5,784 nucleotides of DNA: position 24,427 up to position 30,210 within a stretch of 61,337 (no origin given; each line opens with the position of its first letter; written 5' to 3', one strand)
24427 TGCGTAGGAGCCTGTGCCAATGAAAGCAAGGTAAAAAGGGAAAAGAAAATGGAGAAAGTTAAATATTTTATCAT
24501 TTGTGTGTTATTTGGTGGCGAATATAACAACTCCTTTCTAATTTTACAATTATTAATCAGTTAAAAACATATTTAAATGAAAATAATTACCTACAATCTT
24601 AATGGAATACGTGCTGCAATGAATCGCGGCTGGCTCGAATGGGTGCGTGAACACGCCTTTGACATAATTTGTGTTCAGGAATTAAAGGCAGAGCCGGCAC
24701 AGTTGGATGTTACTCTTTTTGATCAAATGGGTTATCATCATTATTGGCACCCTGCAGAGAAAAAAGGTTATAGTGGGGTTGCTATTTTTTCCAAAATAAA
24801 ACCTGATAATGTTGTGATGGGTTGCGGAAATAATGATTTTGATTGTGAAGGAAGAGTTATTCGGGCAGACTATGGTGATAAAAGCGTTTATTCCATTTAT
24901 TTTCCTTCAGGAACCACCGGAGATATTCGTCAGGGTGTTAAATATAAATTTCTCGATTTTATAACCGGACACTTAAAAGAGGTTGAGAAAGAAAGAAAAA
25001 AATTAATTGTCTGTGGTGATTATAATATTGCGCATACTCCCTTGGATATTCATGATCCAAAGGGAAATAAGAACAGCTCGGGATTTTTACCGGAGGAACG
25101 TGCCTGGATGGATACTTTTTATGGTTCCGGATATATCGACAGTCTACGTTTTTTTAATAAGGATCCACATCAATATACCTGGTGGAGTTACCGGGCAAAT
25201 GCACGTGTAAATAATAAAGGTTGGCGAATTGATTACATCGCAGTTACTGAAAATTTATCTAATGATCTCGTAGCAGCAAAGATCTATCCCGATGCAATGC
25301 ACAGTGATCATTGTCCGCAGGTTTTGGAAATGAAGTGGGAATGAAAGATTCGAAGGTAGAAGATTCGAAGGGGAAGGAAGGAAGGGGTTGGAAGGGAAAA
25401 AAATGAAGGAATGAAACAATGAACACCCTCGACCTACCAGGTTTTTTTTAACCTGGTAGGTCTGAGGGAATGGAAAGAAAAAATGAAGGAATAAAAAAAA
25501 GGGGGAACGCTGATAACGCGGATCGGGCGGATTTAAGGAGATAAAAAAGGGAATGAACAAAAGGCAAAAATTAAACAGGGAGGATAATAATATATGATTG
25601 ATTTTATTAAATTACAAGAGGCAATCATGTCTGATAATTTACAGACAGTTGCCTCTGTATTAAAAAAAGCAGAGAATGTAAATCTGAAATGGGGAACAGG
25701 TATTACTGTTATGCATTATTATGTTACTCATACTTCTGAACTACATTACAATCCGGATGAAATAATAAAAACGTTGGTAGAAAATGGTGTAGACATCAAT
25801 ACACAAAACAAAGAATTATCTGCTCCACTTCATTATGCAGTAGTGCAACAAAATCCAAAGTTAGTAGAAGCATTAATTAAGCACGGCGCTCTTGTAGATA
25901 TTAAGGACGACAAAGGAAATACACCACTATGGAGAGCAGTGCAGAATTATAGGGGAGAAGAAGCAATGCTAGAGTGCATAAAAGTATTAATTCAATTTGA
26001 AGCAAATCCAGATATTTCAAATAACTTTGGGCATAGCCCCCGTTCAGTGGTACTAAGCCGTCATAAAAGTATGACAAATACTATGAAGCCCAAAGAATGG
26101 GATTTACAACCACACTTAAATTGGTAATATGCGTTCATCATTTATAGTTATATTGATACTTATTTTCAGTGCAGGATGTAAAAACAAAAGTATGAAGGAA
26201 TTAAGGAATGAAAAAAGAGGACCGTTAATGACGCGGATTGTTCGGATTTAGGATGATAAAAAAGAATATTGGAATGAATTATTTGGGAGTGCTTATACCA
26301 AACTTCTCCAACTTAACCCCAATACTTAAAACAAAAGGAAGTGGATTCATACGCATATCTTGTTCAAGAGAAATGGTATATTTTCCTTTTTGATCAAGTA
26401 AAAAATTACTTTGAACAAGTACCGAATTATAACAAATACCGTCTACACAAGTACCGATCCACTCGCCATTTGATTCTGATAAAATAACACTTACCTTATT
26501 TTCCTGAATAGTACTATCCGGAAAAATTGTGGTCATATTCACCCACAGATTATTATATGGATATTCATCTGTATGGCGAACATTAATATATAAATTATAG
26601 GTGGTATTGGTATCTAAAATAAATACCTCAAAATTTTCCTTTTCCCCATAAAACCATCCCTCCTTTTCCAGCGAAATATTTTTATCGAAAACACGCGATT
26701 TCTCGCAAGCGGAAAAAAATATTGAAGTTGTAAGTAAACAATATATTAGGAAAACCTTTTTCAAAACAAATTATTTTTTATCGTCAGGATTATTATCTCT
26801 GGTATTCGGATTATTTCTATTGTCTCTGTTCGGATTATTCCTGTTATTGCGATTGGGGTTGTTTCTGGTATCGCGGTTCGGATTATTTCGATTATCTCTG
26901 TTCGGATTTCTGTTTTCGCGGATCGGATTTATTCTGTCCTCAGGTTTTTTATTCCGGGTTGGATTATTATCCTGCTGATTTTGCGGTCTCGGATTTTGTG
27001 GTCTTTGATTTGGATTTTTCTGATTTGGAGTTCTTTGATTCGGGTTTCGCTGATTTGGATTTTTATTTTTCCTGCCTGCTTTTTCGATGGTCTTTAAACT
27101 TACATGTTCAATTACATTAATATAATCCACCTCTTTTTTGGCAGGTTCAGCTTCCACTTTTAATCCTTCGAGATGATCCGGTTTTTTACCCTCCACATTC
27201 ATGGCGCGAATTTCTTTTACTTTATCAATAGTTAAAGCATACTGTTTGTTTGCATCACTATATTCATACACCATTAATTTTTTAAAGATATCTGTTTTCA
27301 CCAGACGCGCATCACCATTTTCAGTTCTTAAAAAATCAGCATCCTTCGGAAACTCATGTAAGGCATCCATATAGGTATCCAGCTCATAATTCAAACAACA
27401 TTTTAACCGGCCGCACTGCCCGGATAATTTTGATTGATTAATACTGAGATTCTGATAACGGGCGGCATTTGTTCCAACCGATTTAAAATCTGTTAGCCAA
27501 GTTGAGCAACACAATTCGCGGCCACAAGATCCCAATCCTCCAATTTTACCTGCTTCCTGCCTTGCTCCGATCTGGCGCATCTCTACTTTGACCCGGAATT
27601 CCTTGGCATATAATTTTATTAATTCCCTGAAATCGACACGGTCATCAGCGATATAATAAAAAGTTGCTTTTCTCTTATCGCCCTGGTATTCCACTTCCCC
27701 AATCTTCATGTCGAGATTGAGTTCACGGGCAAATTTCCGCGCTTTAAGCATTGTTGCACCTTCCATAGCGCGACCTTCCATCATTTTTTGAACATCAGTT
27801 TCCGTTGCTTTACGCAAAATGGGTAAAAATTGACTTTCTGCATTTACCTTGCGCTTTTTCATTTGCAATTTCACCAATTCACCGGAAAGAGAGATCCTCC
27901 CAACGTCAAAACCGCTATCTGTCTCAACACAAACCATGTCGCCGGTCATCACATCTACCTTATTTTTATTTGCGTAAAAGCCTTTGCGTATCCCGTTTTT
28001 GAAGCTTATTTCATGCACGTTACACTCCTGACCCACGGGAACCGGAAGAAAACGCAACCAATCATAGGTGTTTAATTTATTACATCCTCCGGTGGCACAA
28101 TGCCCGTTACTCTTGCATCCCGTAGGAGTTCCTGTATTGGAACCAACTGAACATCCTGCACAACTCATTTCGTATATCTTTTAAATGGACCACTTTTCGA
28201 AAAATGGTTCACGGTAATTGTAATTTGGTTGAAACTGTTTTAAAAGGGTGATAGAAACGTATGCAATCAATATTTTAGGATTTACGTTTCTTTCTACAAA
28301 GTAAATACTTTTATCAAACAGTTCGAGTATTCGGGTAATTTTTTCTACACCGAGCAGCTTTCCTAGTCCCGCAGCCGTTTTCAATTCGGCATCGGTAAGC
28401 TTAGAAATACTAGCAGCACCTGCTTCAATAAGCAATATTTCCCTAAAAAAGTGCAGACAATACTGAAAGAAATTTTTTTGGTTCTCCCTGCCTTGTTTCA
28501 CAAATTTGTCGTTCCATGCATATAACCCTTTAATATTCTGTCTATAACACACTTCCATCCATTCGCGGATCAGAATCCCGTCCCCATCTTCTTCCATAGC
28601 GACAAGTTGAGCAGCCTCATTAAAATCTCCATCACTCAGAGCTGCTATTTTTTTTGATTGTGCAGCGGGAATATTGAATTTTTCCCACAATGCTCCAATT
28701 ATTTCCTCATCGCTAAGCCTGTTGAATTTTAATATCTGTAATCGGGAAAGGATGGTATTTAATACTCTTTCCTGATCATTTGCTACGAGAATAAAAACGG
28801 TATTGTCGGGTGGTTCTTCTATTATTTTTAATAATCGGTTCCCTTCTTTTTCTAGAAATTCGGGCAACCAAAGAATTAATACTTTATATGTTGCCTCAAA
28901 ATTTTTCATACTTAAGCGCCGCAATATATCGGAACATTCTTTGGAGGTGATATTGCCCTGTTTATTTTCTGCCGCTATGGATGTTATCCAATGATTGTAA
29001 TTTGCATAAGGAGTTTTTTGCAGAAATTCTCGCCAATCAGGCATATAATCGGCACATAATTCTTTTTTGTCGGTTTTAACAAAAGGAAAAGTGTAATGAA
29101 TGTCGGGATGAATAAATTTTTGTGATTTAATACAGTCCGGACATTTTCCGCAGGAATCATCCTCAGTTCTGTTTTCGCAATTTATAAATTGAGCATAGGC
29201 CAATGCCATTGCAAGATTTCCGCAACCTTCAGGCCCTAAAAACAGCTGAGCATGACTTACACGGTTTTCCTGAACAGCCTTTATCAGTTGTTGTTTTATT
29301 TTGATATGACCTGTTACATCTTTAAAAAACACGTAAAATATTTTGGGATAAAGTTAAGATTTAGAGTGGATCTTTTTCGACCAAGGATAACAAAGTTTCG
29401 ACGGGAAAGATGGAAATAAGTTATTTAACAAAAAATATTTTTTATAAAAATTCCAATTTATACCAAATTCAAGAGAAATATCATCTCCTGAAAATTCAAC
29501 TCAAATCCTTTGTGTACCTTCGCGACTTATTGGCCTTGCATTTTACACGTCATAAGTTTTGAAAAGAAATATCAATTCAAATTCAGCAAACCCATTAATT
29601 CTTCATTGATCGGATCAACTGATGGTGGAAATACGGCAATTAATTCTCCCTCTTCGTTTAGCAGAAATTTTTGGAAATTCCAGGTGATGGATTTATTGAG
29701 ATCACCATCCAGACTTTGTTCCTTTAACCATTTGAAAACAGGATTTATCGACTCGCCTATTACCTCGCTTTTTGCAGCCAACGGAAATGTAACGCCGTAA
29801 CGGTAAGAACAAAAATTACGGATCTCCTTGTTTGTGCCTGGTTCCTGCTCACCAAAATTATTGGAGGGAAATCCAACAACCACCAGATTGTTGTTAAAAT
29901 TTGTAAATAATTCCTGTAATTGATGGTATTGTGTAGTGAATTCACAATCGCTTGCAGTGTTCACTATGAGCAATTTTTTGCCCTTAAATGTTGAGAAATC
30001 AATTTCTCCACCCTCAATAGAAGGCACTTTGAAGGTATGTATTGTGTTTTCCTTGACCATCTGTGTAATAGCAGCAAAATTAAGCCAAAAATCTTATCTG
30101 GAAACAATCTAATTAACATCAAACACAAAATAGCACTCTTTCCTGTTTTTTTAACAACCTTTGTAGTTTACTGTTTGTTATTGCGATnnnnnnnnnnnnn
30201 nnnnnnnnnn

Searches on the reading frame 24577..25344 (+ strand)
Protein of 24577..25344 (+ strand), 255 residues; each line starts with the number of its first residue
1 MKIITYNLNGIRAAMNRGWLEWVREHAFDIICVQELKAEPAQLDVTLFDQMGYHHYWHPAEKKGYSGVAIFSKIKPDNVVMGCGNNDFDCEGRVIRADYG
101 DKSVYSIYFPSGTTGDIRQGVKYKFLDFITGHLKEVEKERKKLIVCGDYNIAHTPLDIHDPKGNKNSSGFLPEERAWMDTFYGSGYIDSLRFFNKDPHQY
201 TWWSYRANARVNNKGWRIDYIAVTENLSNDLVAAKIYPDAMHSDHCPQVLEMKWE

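Call 8: search_protein_families(library=pfam, proteins=[window:24577-25344:+], max_evalue=0.001)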
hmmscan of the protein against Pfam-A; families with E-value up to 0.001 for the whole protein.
window:24577-25344:+ (255 aa): 1 family
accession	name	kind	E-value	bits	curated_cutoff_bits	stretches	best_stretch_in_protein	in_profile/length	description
PF03372.29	Exo_endo_phos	-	7.7e-30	104.7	24.5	1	4-233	1-212/225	Endonuclease/Exonuclease/phosphatase family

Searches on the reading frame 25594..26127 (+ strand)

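Call 8: search_protein_families(library=pfam, proteins=[window:25594-26127:+], max_evalue=0.001)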
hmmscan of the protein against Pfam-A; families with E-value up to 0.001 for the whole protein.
window:25594-26127:+ (177 aa): 5 families
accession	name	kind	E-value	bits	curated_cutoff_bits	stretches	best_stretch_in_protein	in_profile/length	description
PF00023.36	Ank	-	1.7e-18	66.1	21.1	2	78-106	5-33/33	Ankyrin repeat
PF13637.12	Ank_4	-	1.9e-17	63.3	22.7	2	79-118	1-40/50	Ankyrin repeats (many copies)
PF12796.13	Ank_2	-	8.3e-16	58.8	27.3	1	53-141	8-88/90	Ankyrin repeats (3 copies)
PF13606.12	Ank_3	-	9.9e-11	41.2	22.3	0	78-102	5-29/30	Ankyrin repeat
PF13857.12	Ank_5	-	1.2e-09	38.7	27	1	61-112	1-53/56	Ankyrin repeats (many copies)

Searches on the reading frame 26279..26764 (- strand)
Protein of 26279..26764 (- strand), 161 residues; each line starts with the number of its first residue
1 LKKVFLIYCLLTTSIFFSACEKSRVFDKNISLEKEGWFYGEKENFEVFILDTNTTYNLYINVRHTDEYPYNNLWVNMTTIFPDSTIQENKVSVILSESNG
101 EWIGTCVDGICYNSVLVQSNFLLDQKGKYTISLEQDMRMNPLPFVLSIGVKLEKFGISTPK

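Call 8: search_protein_families(library=pfam, proteins=[window:26279-26764:-], max_evalue=0.001)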
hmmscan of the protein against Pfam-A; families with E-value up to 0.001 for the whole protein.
window:26279-26764:- (161 aa): 1 family
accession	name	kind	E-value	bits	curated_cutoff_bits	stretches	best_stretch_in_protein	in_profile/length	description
PF14109.11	GldH_lipo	-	3.3e-33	115.6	27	1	25-152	2-129/129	GldH lipoprotein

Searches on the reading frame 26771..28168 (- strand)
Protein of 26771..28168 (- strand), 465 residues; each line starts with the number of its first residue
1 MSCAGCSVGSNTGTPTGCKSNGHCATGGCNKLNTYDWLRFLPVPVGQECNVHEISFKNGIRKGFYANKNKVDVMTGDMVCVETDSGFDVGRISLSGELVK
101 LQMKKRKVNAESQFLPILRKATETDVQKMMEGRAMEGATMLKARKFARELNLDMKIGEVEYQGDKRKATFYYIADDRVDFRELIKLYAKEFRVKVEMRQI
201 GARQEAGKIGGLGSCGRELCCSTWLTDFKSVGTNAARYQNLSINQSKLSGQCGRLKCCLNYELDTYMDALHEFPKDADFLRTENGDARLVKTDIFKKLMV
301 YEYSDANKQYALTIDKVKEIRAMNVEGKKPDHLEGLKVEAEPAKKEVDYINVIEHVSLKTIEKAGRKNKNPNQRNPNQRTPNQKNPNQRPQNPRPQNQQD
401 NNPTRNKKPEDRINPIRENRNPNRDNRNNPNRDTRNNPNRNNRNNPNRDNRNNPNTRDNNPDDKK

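Call 8: search_protein_families(library=pfam, proteins=[window:26771-28168:-], max_evalue=0.001)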
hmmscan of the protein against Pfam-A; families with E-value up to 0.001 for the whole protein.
window:26771-28168:- (465 aa): 1 family
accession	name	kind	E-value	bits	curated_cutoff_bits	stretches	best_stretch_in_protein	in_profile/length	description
PF04468.17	PSP1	-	4.8e-27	94.5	27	1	116-200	2-86/86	PSP1 C-terminal conserved region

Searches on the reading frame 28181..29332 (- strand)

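Call 8: search_protein_families(library=pfam, proteins=[window:28181-29332:-], max_evalue=0.001)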
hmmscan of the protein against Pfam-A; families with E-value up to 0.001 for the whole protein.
window:28181-29332:- (383 aa): 1 family
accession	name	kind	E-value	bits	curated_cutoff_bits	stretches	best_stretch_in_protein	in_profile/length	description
PF13177.12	DNA_pol3_delta2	-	9.2e-39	133.4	27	1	11-206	4-160/161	DNA polymerase III, delta subunit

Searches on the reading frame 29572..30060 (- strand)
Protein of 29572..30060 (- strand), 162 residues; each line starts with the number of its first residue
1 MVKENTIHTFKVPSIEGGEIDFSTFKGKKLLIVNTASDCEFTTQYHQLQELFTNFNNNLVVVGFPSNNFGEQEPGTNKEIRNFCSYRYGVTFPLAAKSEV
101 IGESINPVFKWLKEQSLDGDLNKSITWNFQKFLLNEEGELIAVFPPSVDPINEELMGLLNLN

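Call 8: search_protein_families(library=pfam, proteins=[window:29572-30060:-], max_evalue=0.001)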
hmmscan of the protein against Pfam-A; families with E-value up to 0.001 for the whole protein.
window:29572-30060:- (162 aa): 3 families
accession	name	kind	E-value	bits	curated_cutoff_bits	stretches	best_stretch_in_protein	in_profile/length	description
PF00255.25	GSHPx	-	2.4e-33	114.4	27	1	7-113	1-108/108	Glutathione peroxidase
PF08534.16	Redoxin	-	0.00041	20.6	26.6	1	7-95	6-91/148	Redoxin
PF00578.27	AhpC-TSA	-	0.00086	19.7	26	0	7-67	5-68/124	AhpC/TSA family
